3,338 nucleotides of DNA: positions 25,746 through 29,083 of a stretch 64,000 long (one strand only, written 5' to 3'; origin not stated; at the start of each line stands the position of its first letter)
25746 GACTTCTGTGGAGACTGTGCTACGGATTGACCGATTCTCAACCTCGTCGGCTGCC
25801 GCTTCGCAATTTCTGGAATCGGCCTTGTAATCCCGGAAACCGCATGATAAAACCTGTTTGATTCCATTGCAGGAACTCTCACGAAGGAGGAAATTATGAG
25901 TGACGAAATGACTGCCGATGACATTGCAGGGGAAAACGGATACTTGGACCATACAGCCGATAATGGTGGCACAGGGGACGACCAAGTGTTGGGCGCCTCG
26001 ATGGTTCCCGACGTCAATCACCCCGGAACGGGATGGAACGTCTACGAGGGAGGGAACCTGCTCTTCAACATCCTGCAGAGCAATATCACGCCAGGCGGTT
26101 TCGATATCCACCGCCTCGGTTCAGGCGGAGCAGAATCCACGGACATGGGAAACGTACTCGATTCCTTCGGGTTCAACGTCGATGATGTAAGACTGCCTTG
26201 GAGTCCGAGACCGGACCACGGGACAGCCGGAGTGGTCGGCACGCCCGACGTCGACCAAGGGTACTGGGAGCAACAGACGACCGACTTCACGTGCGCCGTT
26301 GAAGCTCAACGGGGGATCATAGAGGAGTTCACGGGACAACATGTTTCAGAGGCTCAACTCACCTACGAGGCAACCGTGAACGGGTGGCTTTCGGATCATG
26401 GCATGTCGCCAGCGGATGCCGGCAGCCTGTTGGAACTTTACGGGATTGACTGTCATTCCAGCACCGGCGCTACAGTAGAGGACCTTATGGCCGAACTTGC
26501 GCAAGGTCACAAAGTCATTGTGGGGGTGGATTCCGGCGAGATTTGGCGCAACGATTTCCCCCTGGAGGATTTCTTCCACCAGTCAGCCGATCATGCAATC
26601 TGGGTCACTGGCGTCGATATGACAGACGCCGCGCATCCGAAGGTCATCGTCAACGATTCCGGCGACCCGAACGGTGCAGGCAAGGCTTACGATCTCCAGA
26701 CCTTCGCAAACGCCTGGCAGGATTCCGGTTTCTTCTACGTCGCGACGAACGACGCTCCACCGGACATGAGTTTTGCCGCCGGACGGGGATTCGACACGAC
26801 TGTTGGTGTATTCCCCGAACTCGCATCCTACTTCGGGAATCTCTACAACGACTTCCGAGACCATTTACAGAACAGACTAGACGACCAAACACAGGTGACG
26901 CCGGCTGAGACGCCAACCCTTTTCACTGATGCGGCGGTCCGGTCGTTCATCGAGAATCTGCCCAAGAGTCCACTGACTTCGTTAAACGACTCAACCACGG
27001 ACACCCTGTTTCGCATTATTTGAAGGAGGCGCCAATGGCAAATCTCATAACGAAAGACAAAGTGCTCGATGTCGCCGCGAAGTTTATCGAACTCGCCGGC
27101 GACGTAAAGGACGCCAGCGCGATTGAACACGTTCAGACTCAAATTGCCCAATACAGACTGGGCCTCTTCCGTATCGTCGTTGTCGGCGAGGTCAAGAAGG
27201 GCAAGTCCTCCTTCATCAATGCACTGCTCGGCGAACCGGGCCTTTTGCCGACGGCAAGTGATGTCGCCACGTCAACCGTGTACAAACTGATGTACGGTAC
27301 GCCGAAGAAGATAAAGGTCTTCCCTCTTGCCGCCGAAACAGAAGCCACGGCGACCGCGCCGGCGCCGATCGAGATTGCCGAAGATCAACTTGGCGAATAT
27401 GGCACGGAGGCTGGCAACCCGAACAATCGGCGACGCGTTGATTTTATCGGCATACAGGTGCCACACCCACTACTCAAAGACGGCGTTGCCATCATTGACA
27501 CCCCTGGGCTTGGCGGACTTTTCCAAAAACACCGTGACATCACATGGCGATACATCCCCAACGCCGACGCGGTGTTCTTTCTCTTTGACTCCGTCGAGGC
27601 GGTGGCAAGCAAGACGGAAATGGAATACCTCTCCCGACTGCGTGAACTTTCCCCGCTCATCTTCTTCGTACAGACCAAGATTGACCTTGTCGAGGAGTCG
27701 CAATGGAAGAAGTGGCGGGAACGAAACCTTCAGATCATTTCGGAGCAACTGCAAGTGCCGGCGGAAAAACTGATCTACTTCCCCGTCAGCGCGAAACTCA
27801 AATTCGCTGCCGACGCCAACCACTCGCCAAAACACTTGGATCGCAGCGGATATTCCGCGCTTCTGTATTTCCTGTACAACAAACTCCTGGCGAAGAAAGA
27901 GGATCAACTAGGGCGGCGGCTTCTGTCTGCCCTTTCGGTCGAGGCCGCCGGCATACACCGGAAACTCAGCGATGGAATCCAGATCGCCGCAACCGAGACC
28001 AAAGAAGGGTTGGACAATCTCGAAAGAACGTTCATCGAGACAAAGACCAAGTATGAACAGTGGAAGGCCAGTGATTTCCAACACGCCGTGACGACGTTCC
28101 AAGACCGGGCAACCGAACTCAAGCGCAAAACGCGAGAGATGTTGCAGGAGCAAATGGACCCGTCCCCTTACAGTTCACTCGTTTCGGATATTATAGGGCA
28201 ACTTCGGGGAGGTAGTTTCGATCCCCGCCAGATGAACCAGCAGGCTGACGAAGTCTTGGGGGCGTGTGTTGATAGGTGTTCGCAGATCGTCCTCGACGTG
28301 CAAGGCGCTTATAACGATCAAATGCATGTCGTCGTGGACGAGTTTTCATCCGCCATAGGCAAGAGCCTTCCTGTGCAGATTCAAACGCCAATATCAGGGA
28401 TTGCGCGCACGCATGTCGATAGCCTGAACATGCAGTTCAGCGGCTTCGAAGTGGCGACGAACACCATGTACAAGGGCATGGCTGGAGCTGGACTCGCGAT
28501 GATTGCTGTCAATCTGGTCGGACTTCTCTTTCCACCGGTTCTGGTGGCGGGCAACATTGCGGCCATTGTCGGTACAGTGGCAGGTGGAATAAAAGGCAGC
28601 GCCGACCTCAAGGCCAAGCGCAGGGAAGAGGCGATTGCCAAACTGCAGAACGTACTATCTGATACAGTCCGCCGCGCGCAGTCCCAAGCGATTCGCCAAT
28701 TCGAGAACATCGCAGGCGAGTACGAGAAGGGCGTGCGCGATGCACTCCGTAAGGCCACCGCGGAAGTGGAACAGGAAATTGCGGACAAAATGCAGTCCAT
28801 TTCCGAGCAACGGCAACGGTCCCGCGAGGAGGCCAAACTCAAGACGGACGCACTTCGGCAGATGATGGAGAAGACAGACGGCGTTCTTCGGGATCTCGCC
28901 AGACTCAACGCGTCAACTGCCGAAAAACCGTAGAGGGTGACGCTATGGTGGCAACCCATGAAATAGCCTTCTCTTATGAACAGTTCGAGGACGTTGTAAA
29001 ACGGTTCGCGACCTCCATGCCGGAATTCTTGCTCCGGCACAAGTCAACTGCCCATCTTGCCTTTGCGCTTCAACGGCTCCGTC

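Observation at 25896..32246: Candidate novel system: papain-like peptidase + two dynamin-like GTPases + SBD-less Hsp70-like ATPase in one coupled operon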

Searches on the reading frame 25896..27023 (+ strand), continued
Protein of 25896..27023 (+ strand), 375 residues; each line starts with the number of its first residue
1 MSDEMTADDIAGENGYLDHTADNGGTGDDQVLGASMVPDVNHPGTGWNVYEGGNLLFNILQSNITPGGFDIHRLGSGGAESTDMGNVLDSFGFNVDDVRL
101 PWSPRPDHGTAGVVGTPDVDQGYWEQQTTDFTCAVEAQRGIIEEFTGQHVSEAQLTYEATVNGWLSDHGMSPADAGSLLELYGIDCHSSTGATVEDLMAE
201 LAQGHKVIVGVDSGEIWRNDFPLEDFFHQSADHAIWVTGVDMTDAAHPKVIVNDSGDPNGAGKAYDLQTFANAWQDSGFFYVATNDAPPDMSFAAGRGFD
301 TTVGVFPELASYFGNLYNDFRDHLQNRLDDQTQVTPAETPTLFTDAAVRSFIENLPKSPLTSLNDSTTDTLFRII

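Call 64: find_related_loci(query=A1, collection=viral_contigs, flank=10000)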
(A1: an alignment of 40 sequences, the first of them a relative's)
Query A1 (375 aa) in viral_contigs; peptide patterns used: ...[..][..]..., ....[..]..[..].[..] (x = any residue, [..] = any of these).
11 stretches matched a pattern, but none encodes a relative of the query by tblastn (E <= 1e-3).

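Call 94: search_dna_similar(query=window:25896-27020:+, collection=plasmids, mode=protein, max_evalue=1e-10, max_rows=15)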
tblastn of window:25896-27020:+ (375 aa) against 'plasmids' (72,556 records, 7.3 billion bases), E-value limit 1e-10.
Records with a match: 28; places in all: 28; records where one place covers at least 80% of the query: 0.
Best place of each record, by identity: <60% 28.
By first word of the organism name: Rhodococcus 14; Prescottella 13; Anabaena 1.
By predicted mobility (MOB-suite, as given by PLSDB): mobilizable 20; non-mobilizable 8.
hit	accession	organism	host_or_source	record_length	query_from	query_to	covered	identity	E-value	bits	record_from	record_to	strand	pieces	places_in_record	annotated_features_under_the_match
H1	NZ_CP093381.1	Rhodococcus opacus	cell culture,forest soil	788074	69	292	60%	31.0%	2e-12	76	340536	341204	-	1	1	C39 family peptidase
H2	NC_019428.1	Anabaena sp. 90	-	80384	106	284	48%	37.4%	3e-29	126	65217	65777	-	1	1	C39 family peptidase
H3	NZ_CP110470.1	Rhodococcus opacus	cell culture,Soil contaminated by oil ...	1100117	95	292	53%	32.5%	8e-13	77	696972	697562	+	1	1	record has no annotation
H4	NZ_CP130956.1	Rhodococcus opacus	cell culture,Sod-podzolic soil ...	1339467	95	292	53%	32.5%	1e-12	77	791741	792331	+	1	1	none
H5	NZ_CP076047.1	Rhodococcus sp. USK10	-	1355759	101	292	51%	33.0%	2e-11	73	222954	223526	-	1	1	record has no annotation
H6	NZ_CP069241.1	Rhodococcus sp. USK13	cell culture,Sand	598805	109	294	50%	33.5%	6e-12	75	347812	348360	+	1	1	C39 family peptidase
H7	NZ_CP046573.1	Rhodococcus sp. WAY2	cell culture,bacterial consortium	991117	104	292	50%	32.3%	2e-13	79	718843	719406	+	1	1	C39 family peptidase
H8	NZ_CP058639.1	Rhodococcus sp. ZPP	cell culture,soil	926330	104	292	50%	32.0%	3e-12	76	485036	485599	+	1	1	C39 family peptidase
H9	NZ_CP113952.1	Rhodococcus sp. JS3073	culture,soil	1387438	109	292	49%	32.3%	3e-12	76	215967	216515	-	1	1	record has no annotation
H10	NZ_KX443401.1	Prescottella equi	Bos taurus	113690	124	291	45%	34.9%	5e-13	78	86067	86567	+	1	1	C39 family peptidase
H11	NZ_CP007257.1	Rhodococcus erythropolis R138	Hydroponic pots with potatoes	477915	103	278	47%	32.4%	5e-14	81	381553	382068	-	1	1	C39 family peptidase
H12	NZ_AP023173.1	Rhodococcus qingshengii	-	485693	103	278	47%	32.4%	8e-14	81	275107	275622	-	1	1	C39 family peptidase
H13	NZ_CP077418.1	Rhodococcus qingshengii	pure culture,oil-contaminated water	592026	103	278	47%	32.4%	9e-14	81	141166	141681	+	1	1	C39 family peptidase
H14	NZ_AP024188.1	Prescottella equi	Homo sapiens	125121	122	291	45%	33.5%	2e-14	82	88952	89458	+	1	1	C39 family peptidase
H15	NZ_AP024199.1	Prescottella equi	Homo sapiens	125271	122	291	45%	33.5%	2e-14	82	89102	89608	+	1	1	C39 family peptidase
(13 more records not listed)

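Call 95: search_dna_similar(query=window:25896-27020:+, collection=phages, mode=protein, max_evalue=0.00001, max_rows=10)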
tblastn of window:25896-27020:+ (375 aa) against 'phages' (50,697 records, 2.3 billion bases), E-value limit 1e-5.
No match.

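Call 96: get_annotated_region(hit=H2, flank=9000)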
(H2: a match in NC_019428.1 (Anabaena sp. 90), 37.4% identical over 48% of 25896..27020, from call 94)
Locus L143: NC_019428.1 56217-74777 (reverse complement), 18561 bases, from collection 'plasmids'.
description: Anabaena sp. 90 plasmid pANA01, complete sequence
organism: Anabaena sp. 90 (NCBI taxid 46234)
taxonomy: Bacteria; Cyanobacteriota; Cyanophyceae; Nostocales; Nostocaceae; Anabaena; Anabaena sp. 90
host: -; source: -; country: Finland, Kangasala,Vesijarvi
typing (MOB-suite, as given by PLSDB): non-mobilizable; replicon rep_cluster_1727
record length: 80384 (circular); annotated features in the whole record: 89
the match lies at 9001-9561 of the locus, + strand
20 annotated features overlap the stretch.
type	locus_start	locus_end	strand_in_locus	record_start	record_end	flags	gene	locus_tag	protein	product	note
CDS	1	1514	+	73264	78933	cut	-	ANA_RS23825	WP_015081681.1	CHAT domain-containing protein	-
CDS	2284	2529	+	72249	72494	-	-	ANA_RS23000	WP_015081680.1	helix-turn-helix domain-containing protein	-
CDS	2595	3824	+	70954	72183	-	-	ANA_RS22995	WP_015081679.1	Hsp70 family protein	-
CDS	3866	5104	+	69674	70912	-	-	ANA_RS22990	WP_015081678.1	hypothetical protein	-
CDS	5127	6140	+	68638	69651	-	-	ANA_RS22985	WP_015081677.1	hypothetical protein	-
CDS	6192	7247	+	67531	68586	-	-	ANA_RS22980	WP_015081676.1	hypothetical protein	-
CDS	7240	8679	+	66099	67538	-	-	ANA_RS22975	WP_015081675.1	hypothetical protein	-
CDS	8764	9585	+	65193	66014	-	-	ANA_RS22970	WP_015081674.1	C39 family peptidase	-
CDS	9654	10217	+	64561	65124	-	-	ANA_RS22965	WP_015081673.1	hypothetical protein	-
CDS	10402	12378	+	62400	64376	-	-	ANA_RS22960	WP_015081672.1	dynamin family protein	-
CDS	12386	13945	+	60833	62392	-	-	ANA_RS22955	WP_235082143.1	dynamin family protein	-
CDS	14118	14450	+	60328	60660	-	cutA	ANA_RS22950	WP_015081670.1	divalent-cation tolerance protein CutA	GO:0010038 - response to metal ion [Evidence IEA]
CDS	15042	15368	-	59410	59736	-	-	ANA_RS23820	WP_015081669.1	SdpI family protein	-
CDS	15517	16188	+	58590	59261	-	-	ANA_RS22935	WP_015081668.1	class I SAM-dependent methyltransferase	-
CDS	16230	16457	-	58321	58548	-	-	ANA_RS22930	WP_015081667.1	hypothetical protein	-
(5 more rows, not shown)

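Call 98: search_protein_families(library=pfam, proteins=[L143:3866-5104:+, L143:5127-6140:+, L143:6192-7247:+, L143:7240-8679:+, L143:9654-10217:+, L143:2595-3824:+, L143:8764-9585:+], max_evalue=0.01)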
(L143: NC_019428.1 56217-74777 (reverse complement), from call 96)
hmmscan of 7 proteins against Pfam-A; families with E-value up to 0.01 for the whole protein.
L143:3866-5104:+ (412 aa): 0 families

L143:5127-6140:+ (337 aa): 3 families
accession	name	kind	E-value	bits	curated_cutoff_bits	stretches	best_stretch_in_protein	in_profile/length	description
PF19975.5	DO-GTPase1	-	2.7e-15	56.8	27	1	4-131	1-129/271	Double-GTPase 1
PF19993.5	DO-GTPase2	-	2.9e-15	57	27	1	5-174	5-184/226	Double-GTPase 2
PF03193.22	RsgA_GTPase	-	0.0016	18.7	30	0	3-35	109-141/174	RsgA GTPase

L143:6192-7247:+ (351 aa): 1 family
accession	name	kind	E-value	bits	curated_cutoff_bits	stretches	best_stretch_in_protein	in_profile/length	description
PF19993.5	DO-GTPase2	-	0.00027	21.1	27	1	3-209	3-193/226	Double-GTPase 2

L143:7240-8679:+ (479 aa): 0 families

L143:9654-10217:+ (187 aa): 0 families

L143:2595-3824:+ (409 aa): 2 families
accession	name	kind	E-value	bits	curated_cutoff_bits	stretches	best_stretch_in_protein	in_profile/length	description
PF00012.26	HSP70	-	9.1e-55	186.4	20.6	1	2-357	1-377/599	Hsp70 protein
PF06723.19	MreB_Mbl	-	6.5e-12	45.4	27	1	113-357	92-324/327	MreB/Mbl protein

L143:8764-9585:+ (273 aa): 1 family
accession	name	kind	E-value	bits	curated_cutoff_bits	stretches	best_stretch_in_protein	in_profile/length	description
PF13529.12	Peptidase_C39_2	-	1.4e-05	26.1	24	1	101-237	8-142/143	Peptidase_C39 like family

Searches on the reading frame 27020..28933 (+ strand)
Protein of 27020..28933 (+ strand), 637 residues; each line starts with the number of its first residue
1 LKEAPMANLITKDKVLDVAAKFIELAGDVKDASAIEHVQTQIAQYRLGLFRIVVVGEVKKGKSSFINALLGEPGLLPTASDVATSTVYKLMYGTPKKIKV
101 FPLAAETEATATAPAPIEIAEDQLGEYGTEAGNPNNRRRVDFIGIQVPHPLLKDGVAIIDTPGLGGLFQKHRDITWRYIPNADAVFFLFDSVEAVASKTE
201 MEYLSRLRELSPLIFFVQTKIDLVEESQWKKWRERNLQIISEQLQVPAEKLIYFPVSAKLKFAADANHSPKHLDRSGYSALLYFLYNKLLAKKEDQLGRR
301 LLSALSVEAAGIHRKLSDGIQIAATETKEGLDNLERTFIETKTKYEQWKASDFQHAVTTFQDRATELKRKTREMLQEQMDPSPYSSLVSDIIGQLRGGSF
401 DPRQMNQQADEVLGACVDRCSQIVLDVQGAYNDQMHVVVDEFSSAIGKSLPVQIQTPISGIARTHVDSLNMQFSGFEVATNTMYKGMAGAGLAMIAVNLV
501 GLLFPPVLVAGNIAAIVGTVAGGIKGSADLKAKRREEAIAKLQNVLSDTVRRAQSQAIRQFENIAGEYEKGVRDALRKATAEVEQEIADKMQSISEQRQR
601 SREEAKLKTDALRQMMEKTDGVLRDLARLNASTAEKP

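Call 4: search_protein_families(library=pfam, proteins=[window:27020-28933:+], max_evalue=0.01)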
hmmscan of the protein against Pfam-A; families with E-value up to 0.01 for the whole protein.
window:27020-28933:+ (637 aa): 6 families
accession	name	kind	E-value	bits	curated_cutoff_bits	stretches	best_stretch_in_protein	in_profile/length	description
PF00350.29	Dynamin_N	-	5e-21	75.9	27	1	52-220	1-167/168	Dynamin family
PF01926.29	MMR_HSR1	-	1.2e-07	32.3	21.9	1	51-213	1-107/113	50S ribosome-binding GTPase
PF00009.33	GTP_EFTU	-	2.8e-05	24.2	26.5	1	51-263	5-174/188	Elongation factor Tu GTP binding domain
PF05049.19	IIGP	-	0.0032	17.1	24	0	34-69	20-55/375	Interferon-inducible GTPase (IIGP)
PF16987.10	KIX_2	-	0.0083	16.5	25.6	0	528-604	6-82/83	KIX domain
PF04548.22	AIG1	-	0.0085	15.9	27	0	51-73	2-24/212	AIG1 family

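Call 5: search_protein_families(library=padloc, proteins=[window:27020-28933:+], max_evalue=0.01)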
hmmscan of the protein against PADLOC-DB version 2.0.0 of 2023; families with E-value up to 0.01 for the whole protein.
window:27020-28933:+ (637 aa): 6 families
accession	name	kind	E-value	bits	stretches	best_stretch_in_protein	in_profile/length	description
PDLC03841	LeoBC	-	1.2e-22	78.8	1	37-601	66-580/601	-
PDLC03839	LeoA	-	1.1e-20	72.2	2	154-607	103-543/559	-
PDLC03840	LeoA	-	5.9e-10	36.8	1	325-616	280-567/577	-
PDLC03842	LeoB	-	2.1e-06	24.9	1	403-600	361-552/568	-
PDLC01702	Cas12g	-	0.0033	13.8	1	538-632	543-627/754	Cas12g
PDLC01701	Cas12g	-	0.0074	12.8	0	539-632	501-588/713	CAS-V-G; effector__SPE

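Call 6: search_protein_families(library=ncbifam, proteins=[window:27020-28933:+], max_evalue=0.01)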
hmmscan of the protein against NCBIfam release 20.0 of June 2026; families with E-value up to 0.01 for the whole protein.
window:27020-28933:+ (637 aa): 9 families
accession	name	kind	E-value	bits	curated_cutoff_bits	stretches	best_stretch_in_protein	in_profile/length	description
NF052648.1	DynmDynABac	equivalog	1.2e-14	53.2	1600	3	145-206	758-818/1187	dynamin GTPase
TIGR03594.1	GTPase_EngA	equivalog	4.8e-07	29.1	306.7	0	47-73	173-199/432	ribosome biogenesis GTPase Der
NF041922.1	DLP_LeoA_gen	subfamily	9.9e-07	28.1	325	1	153-225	94-176/532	LeoA/HP0731 family dynamin-like GTPase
NF000908.1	PRK00089.1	equivalog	3.9e-06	26.4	237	1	157-259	54-151/291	GTPase Era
TIGR00231.1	small_GTP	domain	7.8e-06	25.8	42.5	0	156-234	55-133/164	GTP-binding protein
TIGR03918.1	GTP_HydF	equivalog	6.1e-05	22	325.55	0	156-237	58-141/392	[FeFe] hydrogenase H-cluster maturation GTPase HydF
TIGR03598.1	GTPase_YsxC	equivalog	0.00017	21.3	124.45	0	50-75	19-44/186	ribosome biogenesis GTP-binding protein YihA/YsxC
TIGR00450.1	mnmE_trmE_thdF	equivalog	0.00033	19.9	252.6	0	44-71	205-231/446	tRNA uridine-5-carboxymethylaminomethyl(34) synthesis GTPase MnmE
NF005607.0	PRK07353.1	equivalog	0.0021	17.8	131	1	529-615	60-146/155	F0F1 ATP synthase subunit B'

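Call 61: search_solved_structures(query=window:27035-28930:+, max_evalue=0.01)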
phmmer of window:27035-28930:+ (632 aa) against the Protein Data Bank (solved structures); distinct sequences matched with E-value up to 0.01: 8.
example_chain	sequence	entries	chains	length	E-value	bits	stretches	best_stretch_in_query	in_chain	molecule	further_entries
6j72_A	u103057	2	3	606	4.8e-22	81.1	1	27-305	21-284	Isoniazid inducible gene protein IniA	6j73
2j68_A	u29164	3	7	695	8.2e-16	60.6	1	29-223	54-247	BACTERIAL DYNAMIN-LIKE PROTEIN | DYNAMIN FAMILY PROTEIN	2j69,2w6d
5owv_A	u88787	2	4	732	1.4e-07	33.4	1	143-305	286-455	GTP-binding protein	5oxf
9em9_A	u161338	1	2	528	0.00036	22.1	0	125-218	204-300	Slr0869 protein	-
7zw6_A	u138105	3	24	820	0.0011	20.5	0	125-218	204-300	Slr0869 protein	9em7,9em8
7am2_BU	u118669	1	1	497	0.0052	18.3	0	151-222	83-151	GTPase Der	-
7aoi_XL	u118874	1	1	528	0.0071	17.9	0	26-66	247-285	GTP-binding protein, putative,mt-EngA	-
6yxx_EA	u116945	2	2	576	0.0099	17.4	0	26-66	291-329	mt-EngA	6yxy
